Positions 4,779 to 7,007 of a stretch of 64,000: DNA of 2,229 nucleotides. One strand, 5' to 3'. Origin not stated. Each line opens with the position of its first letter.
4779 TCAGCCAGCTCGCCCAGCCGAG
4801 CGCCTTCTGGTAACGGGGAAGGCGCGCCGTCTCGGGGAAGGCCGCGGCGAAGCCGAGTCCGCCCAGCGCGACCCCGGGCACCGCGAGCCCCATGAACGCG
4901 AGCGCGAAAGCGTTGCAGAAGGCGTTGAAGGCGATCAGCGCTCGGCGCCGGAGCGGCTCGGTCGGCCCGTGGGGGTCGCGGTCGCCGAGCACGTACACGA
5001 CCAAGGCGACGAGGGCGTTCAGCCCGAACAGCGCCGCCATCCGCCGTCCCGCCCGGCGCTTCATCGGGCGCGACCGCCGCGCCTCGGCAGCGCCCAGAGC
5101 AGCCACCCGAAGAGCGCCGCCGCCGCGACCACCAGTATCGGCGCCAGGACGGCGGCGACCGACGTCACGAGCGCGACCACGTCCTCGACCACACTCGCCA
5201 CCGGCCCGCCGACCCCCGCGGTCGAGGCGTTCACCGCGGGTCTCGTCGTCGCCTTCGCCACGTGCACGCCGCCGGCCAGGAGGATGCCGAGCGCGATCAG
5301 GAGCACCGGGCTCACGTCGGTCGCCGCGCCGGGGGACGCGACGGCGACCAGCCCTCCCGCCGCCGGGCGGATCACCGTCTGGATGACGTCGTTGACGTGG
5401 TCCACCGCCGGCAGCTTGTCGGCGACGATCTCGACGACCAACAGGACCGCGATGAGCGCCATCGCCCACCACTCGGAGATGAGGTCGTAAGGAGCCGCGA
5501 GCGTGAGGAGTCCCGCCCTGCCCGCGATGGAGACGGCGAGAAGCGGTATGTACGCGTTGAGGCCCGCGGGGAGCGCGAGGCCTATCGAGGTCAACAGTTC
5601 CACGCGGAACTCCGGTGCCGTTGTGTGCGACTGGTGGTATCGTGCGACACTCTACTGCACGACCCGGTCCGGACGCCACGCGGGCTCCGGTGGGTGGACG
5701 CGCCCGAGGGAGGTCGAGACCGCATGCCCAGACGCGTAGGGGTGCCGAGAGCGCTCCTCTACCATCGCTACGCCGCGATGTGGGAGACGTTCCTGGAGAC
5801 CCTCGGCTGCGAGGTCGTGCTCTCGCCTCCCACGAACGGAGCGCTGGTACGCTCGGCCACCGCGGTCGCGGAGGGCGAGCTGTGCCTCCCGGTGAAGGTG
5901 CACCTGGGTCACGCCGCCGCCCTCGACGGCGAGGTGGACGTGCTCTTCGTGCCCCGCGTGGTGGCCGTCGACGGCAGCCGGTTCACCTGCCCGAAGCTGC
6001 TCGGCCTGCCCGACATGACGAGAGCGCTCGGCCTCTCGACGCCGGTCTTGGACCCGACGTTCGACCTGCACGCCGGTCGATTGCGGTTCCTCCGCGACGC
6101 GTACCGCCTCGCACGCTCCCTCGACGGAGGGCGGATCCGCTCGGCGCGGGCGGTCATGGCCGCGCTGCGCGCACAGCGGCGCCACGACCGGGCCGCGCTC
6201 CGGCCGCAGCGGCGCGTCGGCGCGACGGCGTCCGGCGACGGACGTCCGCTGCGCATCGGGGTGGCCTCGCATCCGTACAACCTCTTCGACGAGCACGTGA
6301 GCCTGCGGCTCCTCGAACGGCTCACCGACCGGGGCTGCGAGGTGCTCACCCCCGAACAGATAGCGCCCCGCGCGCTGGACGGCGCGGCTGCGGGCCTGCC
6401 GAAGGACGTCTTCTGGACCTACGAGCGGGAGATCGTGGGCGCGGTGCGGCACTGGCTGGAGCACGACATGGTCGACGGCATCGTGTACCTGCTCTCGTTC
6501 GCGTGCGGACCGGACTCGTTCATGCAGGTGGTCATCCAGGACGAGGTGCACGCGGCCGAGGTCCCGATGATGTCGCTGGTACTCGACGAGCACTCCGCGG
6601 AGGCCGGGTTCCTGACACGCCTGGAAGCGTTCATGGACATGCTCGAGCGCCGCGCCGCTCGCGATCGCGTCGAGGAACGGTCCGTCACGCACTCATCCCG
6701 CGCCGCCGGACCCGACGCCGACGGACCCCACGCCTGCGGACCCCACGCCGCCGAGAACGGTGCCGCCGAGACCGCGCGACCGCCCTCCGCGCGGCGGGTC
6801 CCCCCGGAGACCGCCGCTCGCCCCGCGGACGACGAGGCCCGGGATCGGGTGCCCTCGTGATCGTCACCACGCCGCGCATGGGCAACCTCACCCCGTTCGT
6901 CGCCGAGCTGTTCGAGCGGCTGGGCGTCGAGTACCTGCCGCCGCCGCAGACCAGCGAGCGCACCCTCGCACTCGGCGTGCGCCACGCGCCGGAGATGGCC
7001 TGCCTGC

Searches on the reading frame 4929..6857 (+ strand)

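Call 17: search_protein_families(library=pfam, max_evalue=0.00001, proteins=[window:4929-6857:+])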
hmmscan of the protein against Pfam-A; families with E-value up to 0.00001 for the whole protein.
window:4929-6857:+ (643 aa): 2 families
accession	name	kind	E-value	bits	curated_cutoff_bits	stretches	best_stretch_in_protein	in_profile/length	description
PF09989.15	DUF2229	-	9.1e-39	133.8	29.4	1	269-477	1-217/218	CoA enzyme activase uncharacterised domain (DUF2229)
PF06050.19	HGD-D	-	1.3e-06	28.7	28.4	1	507-572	276-342/342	2-hydroxyglutaryl-CoA dehydratase, D-component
